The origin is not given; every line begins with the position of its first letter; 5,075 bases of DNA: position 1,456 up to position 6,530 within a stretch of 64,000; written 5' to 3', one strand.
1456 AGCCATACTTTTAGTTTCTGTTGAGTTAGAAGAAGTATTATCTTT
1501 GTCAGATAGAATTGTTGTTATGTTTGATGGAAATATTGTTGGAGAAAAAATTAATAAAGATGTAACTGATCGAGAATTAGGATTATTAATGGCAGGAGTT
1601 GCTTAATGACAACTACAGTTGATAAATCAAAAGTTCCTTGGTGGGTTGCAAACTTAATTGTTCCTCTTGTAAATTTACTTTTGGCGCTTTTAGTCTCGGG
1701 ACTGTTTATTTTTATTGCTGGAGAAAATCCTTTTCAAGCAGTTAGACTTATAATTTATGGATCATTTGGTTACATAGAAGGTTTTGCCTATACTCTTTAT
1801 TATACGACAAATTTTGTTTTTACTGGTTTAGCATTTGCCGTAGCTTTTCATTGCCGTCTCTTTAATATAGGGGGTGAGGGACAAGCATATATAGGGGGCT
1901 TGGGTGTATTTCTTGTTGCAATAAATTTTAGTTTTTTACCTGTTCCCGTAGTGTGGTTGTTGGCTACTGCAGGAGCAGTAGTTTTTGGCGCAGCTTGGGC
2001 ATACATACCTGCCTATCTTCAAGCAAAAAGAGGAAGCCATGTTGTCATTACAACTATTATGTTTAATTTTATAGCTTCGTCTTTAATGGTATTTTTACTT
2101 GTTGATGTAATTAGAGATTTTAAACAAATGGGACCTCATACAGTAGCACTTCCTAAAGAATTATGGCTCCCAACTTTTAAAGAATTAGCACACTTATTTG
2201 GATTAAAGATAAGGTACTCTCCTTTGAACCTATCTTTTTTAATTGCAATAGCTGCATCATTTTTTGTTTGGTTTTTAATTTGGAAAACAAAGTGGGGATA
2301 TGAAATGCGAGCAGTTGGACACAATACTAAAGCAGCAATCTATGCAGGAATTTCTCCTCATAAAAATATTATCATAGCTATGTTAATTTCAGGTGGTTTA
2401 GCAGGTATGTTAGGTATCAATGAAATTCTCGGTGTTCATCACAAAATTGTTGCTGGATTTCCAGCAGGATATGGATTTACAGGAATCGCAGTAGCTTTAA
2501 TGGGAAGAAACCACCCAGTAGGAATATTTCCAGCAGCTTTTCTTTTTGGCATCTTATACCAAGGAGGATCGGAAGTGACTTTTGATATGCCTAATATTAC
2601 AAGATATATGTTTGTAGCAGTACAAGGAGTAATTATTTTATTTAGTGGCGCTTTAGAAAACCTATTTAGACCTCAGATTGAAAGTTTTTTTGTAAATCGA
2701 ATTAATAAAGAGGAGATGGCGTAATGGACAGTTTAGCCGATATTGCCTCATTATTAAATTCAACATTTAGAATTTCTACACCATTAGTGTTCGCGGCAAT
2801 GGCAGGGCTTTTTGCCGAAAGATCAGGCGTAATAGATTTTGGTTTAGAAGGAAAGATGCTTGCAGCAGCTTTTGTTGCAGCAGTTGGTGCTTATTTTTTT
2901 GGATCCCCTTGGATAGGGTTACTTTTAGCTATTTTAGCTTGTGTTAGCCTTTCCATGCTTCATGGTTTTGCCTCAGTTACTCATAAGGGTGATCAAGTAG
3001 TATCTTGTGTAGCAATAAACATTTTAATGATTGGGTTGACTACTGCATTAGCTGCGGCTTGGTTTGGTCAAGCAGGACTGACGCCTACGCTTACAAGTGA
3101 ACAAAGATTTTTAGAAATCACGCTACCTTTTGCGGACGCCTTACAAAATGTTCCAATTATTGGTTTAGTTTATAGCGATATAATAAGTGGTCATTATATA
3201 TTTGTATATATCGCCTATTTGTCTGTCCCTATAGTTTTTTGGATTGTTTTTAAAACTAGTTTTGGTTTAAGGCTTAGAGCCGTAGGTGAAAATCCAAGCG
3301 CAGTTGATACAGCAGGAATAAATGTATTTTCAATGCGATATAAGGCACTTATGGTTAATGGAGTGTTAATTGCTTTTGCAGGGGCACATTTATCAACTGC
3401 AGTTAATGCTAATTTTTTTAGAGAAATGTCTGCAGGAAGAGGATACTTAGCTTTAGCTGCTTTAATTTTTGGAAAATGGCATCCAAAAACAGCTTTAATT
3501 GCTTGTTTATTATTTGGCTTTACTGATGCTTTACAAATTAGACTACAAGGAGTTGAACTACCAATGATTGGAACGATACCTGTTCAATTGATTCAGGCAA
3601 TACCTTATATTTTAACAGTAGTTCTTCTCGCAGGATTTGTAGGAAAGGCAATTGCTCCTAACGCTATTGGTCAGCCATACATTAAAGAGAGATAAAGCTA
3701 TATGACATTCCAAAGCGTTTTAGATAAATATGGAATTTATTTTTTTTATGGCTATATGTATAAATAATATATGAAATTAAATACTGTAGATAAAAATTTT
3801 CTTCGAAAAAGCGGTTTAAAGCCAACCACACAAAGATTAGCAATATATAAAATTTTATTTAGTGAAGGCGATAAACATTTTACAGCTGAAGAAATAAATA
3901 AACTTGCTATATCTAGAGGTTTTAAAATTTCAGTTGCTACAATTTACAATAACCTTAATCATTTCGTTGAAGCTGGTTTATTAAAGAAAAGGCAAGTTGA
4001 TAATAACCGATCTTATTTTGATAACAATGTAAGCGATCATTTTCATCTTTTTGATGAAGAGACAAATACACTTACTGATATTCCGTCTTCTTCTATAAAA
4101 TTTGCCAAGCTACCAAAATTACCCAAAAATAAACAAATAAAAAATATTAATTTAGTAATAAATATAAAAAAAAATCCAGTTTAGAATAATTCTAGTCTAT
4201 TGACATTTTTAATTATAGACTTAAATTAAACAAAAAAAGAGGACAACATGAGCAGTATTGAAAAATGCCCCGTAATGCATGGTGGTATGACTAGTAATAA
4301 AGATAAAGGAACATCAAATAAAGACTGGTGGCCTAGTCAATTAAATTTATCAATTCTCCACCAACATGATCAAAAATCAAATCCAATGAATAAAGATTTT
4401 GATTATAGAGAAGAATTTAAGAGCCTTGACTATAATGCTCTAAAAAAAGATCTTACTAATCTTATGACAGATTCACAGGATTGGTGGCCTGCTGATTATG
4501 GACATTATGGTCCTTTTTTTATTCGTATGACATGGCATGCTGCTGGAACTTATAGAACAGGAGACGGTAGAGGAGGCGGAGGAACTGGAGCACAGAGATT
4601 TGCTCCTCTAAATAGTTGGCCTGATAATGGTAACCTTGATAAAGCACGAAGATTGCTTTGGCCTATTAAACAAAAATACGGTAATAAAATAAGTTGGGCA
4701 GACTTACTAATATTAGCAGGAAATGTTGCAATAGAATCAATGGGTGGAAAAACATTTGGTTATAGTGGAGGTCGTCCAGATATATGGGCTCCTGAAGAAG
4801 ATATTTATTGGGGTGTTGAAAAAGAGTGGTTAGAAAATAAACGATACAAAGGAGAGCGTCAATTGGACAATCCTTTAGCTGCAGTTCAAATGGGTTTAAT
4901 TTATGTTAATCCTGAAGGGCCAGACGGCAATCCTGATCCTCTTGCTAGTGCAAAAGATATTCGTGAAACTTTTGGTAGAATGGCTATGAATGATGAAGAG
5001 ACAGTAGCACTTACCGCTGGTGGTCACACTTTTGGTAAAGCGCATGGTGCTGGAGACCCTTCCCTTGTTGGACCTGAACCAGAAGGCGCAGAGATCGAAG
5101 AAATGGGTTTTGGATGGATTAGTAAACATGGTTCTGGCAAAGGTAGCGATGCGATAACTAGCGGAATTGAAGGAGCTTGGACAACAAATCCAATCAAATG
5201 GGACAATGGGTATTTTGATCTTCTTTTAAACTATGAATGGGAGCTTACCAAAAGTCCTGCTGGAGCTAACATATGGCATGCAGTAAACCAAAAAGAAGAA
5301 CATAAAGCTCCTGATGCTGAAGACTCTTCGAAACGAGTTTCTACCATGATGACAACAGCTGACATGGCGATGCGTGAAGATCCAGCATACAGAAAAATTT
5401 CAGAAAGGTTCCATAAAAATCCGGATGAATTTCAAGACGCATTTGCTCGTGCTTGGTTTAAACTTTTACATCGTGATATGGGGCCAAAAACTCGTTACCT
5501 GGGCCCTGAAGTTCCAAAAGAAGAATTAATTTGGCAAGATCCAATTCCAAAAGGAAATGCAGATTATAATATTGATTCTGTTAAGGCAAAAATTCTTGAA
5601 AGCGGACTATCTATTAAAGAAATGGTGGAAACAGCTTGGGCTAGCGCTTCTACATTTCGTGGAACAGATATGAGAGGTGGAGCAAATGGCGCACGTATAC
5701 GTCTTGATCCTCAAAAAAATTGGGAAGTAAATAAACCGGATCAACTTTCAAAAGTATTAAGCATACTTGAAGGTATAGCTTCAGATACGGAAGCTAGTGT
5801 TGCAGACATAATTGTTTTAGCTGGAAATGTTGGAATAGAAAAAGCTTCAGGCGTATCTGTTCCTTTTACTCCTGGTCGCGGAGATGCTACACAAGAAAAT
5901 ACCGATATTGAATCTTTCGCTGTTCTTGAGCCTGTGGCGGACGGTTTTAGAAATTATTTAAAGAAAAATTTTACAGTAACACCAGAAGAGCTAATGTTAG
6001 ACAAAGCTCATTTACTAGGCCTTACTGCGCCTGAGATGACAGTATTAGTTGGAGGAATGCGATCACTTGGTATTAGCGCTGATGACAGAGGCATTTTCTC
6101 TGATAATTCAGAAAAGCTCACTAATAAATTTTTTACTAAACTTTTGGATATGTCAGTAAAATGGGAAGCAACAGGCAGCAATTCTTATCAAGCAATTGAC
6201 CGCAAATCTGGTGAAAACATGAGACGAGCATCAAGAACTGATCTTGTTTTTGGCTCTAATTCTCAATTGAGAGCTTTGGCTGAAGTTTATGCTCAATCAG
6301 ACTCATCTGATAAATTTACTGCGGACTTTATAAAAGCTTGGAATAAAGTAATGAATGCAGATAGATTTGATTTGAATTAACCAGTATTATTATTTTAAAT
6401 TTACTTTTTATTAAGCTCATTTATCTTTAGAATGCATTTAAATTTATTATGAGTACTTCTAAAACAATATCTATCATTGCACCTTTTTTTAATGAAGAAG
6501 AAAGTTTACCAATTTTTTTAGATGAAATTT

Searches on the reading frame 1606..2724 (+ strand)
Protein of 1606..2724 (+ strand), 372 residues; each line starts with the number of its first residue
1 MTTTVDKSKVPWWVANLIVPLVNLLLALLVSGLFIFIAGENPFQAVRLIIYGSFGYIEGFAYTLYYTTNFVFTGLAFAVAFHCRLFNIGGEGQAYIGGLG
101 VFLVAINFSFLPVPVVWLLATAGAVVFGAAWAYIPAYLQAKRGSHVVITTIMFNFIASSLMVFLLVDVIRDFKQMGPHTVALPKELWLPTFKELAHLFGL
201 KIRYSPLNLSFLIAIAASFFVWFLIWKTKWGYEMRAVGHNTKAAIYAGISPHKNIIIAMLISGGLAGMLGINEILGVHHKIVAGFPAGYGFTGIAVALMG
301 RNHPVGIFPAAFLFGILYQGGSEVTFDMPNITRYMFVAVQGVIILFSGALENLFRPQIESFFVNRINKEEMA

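Call 63: search_protein_families(library=pfam, proteins=[window:1606-2724:+], max_evalue=0.0001)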
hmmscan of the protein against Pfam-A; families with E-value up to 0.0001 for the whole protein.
window:1606-2724:+ (372 aa): 1 family
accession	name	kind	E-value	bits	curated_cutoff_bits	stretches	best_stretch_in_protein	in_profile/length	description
PF02653.21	BPD_transp_2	-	1.3e-33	116.7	26.8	1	61-346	3-267/269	Branched-chain amino acid transport system / permease component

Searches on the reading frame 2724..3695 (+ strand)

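Call 63: search_protein_families(library=pfam, proteins=[window:2724-3695:+], max_evalue=0.0001)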
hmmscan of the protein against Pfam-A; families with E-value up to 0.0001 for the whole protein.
window:2724-3695:+ (323 aa): 1 family
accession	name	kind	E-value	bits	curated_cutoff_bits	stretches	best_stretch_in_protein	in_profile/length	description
PF02653.21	BPD_transp_2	-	1.2e-34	120.1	26.8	1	15-300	6-267/269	Branched-chain amino acid transport system / permease component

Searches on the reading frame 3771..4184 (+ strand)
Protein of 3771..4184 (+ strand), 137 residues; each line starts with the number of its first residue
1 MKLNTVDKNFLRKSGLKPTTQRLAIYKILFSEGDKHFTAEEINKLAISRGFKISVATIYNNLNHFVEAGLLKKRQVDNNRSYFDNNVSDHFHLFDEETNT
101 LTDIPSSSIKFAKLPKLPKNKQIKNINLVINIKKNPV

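Call 63: search_protein_families(library=pfam, proteins=[window:3771-4184:+], max_evalue=0.0001)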
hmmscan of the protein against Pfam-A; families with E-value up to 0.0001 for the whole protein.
window:3771-4184:+ (137 aa): 2 families
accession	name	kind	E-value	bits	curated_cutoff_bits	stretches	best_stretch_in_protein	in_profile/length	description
PF01475.25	FUR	-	1.5e-22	80.4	23.1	1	13-128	1-118/121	Ferric uptake regulator family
PF12840.13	HTH_20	-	4.6e-05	23.7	27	0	22-73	6-50/51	Helix-turn-helix domain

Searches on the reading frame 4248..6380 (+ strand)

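Call 63: search_protein_families(library=pfam, proteins=[window:4248-6380:+], max_evalue=0.0001)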
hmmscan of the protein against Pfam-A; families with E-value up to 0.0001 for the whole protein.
window:4248-6380:+ (710 aa): 1 family
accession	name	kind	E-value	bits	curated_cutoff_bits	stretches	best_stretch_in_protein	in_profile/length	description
PF00141.28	peroxidase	-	1.9e-74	250.9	27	2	82-391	10-237/237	Peroxidase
